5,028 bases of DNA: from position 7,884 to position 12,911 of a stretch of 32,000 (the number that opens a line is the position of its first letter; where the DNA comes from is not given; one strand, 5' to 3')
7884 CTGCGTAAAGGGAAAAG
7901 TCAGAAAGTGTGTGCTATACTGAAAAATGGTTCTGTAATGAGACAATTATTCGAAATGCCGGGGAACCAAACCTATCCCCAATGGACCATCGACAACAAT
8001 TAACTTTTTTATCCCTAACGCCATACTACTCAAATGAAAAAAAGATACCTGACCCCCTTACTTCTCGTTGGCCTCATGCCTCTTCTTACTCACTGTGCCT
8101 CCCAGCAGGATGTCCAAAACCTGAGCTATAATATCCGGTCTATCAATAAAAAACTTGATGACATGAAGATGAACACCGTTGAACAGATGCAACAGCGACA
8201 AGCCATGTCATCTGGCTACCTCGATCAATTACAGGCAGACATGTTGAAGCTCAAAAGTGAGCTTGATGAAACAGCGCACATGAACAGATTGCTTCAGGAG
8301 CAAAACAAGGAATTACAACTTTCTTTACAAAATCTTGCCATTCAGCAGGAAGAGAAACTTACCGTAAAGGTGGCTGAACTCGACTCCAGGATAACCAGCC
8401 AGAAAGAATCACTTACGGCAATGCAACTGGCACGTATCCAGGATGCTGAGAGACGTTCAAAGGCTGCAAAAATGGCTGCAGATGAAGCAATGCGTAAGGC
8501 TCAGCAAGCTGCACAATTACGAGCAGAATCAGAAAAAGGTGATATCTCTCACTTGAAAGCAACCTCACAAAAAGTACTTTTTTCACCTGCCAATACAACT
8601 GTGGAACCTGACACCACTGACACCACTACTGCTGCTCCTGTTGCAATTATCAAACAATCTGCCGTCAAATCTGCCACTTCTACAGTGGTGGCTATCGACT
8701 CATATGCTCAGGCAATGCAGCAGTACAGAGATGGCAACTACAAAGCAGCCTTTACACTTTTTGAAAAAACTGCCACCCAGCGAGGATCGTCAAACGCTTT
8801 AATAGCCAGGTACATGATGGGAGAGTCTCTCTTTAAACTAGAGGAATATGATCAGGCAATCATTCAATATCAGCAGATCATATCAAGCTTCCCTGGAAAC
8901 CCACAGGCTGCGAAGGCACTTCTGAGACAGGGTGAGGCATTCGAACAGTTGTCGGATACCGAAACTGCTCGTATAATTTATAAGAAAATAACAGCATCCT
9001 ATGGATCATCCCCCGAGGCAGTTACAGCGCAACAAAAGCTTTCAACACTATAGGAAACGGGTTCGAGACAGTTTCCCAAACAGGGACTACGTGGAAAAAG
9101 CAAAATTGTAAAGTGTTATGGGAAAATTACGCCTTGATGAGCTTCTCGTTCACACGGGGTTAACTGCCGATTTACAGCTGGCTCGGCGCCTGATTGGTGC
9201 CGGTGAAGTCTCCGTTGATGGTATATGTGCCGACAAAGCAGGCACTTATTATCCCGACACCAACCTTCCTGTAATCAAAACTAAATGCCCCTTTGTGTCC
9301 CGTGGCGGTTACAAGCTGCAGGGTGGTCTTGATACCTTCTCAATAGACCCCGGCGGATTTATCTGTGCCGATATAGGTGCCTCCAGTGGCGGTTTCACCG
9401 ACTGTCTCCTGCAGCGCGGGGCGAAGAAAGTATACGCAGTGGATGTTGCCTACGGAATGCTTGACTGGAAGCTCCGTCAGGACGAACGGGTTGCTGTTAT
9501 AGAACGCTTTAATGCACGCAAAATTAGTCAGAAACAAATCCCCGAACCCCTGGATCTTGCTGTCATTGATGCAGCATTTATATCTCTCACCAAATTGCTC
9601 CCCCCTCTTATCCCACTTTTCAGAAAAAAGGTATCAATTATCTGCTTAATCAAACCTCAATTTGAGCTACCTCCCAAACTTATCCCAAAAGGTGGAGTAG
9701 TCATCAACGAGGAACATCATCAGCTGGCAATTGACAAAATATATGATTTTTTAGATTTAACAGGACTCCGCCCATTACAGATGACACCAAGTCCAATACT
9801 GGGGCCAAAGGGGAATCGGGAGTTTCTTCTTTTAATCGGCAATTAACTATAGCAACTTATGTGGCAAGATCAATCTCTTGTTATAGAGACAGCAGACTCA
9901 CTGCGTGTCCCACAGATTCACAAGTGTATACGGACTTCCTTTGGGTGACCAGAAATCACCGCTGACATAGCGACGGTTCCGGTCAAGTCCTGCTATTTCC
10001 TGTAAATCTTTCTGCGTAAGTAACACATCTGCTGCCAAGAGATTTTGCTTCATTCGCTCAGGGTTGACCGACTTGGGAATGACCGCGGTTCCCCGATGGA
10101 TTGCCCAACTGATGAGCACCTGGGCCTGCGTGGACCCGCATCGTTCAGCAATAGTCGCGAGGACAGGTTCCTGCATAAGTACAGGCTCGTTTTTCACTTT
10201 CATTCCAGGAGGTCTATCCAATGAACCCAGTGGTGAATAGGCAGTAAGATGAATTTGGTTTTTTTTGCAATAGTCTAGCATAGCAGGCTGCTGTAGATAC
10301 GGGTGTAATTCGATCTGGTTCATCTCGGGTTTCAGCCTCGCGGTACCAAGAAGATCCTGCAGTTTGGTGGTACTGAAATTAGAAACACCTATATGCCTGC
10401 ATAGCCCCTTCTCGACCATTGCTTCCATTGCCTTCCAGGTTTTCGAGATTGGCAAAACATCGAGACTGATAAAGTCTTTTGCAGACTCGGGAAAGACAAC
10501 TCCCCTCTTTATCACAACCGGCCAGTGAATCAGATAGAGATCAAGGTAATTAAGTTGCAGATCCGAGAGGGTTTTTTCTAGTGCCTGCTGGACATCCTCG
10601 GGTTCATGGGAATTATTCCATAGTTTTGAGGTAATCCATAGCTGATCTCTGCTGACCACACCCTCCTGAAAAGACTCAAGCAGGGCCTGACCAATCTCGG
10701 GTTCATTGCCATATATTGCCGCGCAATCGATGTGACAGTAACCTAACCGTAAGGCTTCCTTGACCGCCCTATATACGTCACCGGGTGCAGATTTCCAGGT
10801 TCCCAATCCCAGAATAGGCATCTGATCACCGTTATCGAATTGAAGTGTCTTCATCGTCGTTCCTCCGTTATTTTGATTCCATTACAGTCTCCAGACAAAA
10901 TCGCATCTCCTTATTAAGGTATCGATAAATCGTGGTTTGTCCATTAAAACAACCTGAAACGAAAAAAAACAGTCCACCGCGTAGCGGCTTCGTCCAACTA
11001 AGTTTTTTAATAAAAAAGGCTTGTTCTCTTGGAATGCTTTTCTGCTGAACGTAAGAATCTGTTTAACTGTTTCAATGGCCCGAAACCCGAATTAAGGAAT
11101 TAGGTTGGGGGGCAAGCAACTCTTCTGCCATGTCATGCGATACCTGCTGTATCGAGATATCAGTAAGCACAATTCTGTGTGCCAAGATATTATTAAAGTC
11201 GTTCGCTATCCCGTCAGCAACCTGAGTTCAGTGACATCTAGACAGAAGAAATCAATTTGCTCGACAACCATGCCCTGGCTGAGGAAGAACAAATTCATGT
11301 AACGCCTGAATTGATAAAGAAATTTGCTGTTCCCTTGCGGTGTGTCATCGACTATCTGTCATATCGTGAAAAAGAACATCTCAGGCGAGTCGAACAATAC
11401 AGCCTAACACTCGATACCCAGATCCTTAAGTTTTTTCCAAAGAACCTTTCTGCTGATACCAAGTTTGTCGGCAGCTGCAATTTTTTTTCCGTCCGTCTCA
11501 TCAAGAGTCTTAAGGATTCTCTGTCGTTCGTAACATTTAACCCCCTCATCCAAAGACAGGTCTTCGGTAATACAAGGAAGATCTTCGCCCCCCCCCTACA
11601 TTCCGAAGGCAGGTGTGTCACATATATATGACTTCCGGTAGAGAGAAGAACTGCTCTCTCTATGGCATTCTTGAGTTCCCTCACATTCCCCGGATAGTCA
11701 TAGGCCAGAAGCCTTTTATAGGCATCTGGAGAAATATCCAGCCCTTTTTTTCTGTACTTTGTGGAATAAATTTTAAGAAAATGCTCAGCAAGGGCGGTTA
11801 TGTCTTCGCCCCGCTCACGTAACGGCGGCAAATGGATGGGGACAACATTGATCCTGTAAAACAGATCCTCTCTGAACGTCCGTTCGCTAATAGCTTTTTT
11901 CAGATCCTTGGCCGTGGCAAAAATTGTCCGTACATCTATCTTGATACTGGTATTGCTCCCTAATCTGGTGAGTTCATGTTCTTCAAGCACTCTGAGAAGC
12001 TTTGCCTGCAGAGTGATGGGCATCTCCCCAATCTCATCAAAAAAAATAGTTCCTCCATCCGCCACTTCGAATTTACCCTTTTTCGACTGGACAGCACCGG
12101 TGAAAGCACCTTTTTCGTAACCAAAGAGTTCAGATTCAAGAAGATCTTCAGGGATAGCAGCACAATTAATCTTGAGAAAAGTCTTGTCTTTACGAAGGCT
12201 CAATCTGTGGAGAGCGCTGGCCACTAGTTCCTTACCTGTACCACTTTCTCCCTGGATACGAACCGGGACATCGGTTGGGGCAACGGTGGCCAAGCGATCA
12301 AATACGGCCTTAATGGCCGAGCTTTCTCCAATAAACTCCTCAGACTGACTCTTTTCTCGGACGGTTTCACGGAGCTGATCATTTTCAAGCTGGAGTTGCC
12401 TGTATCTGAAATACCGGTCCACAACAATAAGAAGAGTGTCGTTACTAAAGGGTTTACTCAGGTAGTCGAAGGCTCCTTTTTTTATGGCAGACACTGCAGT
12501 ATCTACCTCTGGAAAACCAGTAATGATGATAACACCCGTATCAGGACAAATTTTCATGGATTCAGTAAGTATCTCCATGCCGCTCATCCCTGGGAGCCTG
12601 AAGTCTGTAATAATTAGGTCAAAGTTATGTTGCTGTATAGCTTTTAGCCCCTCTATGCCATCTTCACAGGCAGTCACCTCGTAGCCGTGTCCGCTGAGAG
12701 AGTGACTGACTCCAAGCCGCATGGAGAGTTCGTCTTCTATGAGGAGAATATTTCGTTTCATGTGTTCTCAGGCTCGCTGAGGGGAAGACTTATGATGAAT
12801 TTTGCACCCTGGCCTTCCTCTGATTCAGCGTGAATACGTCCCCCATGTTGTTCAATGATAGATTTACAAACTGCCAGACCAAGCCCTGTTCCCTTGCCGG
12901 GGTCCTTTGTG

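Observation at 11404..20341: Hybrid-architecture periplasmic molybdoenzyme (A-B-C-D) coupled to an X-S-R three-component sensor: candidate oxyanion respiratory system of unknown substrate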

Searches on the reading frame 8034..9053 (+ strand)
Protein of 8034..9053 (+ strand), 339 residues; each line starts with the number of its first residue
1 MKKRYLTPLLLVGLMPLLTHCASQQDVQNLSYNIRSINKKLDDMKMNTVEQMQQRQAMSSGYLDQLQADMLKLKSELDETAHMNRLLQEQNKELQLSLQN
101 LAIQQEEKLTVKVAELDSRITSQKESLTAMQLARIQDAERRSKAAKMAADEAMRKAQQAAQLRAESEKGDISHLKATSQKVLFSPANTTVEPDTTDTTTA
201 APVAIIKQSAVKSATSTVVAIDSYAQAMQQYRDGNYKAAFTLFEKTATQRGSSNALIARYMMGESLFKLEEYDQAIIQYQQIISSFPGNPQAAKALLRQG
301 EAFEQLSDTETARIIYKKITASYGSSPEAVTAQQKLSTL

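Call 56: search_protein_families(library=pfam, proteins=[window:8034-9053:+], max_evalue=0.0001)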
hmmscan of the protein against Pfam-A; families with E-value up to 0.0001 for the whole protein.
window:8034-9053:+ (339 aa): 8 families
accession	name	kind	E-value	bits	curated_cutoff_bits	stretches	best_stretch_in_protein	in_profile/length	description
PF13432.12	TPR_16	-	9e-13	48.8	32.7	1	260-327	1-65/65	Tetratricopeptide repeat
PF13174.12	TPR_6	-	1e-10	42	26.3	0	258-288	2-32/33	Tetratricopeptide repeat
PF13424.12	TPR_12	-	2e-09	37.9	30.1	1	258-322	5-74/77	Tetratricopeptide repeat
PF13428.12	TPR_14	-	6.3e-08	33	23.5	0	258-297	3-42/44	Tetratricopeptide repeat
PF12895.13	ANAPC3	-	1.5e-07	32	27.2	1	222-279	25-79/82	Anaphase-promoting complex, cyclosome, subunit 3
PF14559.12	TPR_19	-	3.1e-07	31.1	25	0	232-297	3-65/68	Tetratricopeptide repeat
PF07719.23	TPR_2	-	1.8e-05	25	27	0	259-289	4-34/34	Tetratricopeptide repeat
PF00515.34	TPR_1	-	5.7e-05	23.2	27.8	0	258-287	3-32/34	Tetratricopeptide repeat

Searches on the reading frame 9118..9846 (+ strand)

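Call 56: search_protein_families(library=pfam, proteins=[window:9118-9846:+], max_evalue=0.0001)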
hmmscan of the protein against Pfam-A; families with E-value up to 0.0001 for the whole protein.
window:9118-9846:+ (242 aa): 1 family
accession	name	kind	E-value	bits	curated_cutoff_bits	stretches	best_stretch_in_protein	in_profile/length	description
PF01728.25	FtsJ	-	3.5e-39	135.1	24.1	1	59-239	1-178/181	FtsJ-like methyltransferase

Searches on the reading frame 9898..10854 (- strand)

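Call 56: search_protein_families(library=pfam, proteins=[window:9898-10854:-], max_evalue=0.0001)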
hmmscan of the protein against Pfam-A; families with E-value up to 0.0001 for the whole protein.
window:9898-10854:- (318 aa): 1 family
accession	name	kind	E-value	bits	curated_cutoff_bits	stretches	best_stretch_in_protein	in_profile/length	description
PF00248.27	Aldo_ket_red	-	1.5e-54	185.5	24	1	15-290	2-289/291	Aldo/keto reductase family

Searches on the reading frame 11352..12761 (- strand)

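Call 4: search_protein_families(library=pfam, proteins=[window:11352-12761:-])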
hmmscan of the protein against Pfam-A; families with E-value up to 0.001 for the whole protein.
window:11352-12761:- (469 aa): 6 families
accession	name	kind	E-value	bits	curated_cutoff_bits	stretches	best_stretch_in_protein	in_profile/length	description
PF00158.32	Sigma54_activat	-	1.7e-70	236.5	20.2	1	144-310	2-168/168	Sigma-54 interaction domain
PF00072.30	Response_reg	-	3.6e-25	88.7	30.2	1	5-113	1-109/111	Response regulator receiver domain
PF25601.1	AAA_lid_14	-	1.3e-24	86.3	27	1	315-391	1-77/87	AAA+ ATPase lid domain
PF14532.12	Sigma54_activ_2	-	1e-21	78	25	1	144-314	1-138/138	Sigma-54 interaction domain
PF07728.20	AAA_5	-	3.3e-06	27.6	22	1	169-288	4-125/139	AAA domain (dynein-related subfamily)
PF07724.20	AAA_2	-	7.7e-05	23.2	27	1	169-281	8-120/166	AAA domain (Cdc48 subfamily)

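Call 5: search_protein_families(library=ncbifam, proteins=[window:11352-12761:-])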
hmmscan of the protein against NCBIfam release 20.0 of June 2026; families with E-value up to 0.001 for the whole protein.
window:11352-12761:- (469 aa): 114 families (the best 25 are shown)
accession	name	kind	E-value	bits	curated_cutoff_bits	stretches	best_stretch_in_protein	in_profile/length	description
NF008469.0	PRK11361.1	equivalog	2.8e-125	418.6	714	1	3-392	5-394/461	acetoacetate metabolism transcriptional regulator AtoC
TIGR01818.1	ntrC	equivalog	1.4e-124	416.4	558.6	1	5-388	1-381/463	nitrogen regulation protein NR(I)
TIGR02915.1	PEP_resp_reg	equivalog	1.4e-122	409.8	502.6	1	5-384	1-382/445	PEP-CTERM-box response regulator transcription factor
NF007689.0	PRK10365.1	equivalog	1.6e-107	360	760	1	4-385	7-383/441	sigma-54-dependent response regulator transcription factor ZraR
NF008176.1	PRK10923.1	equivalog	5.1e-107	358.3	620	1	4-388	5-385/469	nitrogen regulation protein NR(I)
NF051870.1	NAssimRespRegNtrX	equivalog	8.8e-107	357.8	600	1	3-390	2-387/452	nitrogen assimilation response regulator NtrX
TIGR01817.1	nifA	equivalog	1.4e-106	357.4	528.85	1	123-384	178-438/534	nif-specific transcriptional activator NifA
NF049963.1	RespRegFlgRCampy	domain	1e-105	354.1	750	1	4-389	2-382/429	fla regulon two-component system response regulator FlgR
NF011695.0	PRK15115.1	equivalog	2.1e-104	349.7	763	1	4-377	8-371/445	two-component system response regulator GlrR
NF041946.1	LuxO_transreg_Vib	equivalog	6.9e-104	348.2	800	1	8-387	2-379/463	quorum-sensing sigma-54 dependent transcriptional regulator LuxO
NF041552.1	TF_PrdR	equivalog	1.5e-97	327.3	795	1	128-387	256-513/577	sigma-54 dependent transcriptional regulator PrdR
NF003451.0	PRK05022.1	equivalog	2.3e-97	326.8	476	1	125-377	174-426/512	nitric oxide reductase transcriptional regulator NorR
NF050807.1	TransRegFlbDCaul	equivalog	4e-90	302.8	750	1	24-382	22-359/454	sigma-54-dependent transcriptional regulator FlbD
NF038308.1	RNA_repair_RtcR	equivalog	5.1e-90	302.8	650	1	90-389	127-437/530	RNA repair transcriptional activator RtcR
NF011958.0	PRK15429.1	equivalog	1.1e-84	285.4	830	1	125-379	362-617/692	formate hydrogenlyase transcriptional activator FlhA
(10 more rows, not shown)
